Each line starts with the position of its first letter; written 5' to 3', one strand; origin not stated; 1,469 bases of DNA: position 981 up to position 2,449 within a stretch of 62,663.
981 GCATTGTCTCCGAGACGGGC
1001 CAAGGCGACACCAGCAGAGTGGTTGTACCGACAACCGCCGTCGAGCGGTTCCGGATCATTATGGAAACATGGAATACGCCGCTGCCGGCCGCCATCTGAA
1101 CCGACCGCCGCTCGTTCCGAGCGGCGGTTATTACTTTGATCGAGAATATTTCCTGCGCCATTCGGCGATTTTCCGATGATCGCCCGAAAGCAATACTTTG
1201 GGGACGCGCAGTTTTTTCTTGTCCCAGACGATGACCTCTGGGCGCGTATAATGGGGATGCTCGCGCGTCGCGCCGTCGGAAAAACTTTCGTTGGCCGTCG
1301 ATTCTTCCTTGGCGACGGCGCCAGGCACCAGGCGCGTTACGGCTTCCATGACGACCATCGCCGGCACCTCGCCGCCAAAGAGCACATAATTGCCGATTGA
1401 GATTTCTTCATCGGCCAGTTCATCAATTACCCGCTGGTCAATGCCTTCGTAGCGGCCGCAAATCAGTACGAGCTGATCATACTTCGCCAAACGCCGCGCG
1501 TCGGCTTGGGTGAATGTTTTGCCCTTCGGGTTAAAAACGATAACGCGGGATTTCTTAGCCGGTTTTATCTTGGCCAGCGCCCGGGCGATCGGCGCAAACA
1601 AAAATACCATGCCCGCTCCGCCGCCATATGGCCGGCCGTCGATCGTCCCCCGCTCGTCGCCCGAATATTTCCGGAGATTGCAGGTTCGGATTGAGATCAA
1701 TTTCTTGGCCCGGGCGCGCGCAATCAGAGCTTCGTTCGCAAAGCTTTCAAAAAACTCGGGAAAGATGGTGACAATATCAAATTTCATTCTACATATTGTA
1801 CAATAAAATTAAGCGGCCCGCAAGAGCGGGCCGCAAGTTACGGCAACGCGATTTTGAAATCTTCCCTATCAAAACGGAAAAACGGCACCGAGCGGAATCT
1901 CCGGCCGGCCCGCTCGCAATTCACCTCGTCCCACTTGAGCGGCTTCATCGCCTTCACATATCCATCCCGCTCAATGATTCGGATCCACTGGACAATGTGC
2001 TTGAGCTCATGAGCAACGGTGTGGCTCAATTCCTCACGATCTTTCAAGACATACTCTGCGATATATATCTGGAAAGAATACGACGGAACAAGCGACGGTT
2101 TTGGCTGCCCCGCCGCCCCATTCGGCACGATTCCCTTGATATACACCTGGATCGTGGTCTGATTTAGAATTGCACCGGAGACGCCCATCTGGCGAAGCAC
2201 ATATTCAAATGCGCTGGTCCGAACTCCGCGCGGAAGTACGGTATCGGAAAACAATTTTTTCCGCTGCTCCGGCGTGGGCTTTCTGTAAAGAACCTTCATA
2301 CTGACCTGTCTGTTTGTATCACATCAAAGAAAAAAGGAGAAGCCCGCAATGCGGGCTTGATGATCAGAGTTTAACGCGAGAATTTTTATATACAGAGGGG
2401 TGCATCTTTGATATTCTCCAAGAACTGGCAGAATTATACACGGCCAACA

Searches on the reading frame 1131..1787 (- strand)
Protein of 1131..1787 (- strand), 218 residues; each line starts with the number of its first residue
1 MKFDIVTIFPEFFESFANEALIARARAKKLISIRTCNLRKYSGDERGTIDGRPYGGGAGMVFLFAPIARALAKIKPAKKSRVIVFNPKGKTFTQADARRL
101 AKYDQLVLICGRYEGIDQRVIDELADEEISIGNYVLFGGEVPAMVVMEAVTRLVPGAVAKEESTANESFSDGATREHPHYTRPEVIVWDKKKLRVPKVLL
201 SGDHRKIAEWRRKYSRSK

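Call 57: search_protein_families(library=pfam, proteins=[window:1131-1787:-], max_evalue=0.01)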
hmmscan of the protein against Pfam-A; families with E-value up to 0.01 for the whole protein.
window:1131-1787:- (218 aa): 2 families
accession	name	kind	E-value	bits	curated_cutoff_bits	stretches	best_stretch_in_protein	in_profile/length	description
PF01746.26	tRNA_m1G_MT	-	7.6e-49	166.5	27.3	1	24-215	3-186/195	tRNA (Guanine-1)-methyltransferase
PF14419.11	SPOUT_MTase_2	-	0.0032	17.3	28.4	1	76-152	91-169/173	AF2226-like SPOUT RNA Methylase fused to THUMP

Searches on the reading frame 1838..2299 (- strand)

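Call 57: search_protein_families(library=pfam, proteins=[window:1838-2299:-], max_evalue=0.01)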
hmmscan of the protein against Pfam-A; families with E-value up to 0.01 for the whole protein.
window:1838-2299:- (153 aa): 1 family
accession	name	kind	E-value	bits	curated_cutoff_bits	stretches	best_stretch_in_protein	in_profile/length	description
PF10263.15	SprT-like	-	0.0076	16.5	25.6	1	75-106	43-76/108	SprT-like family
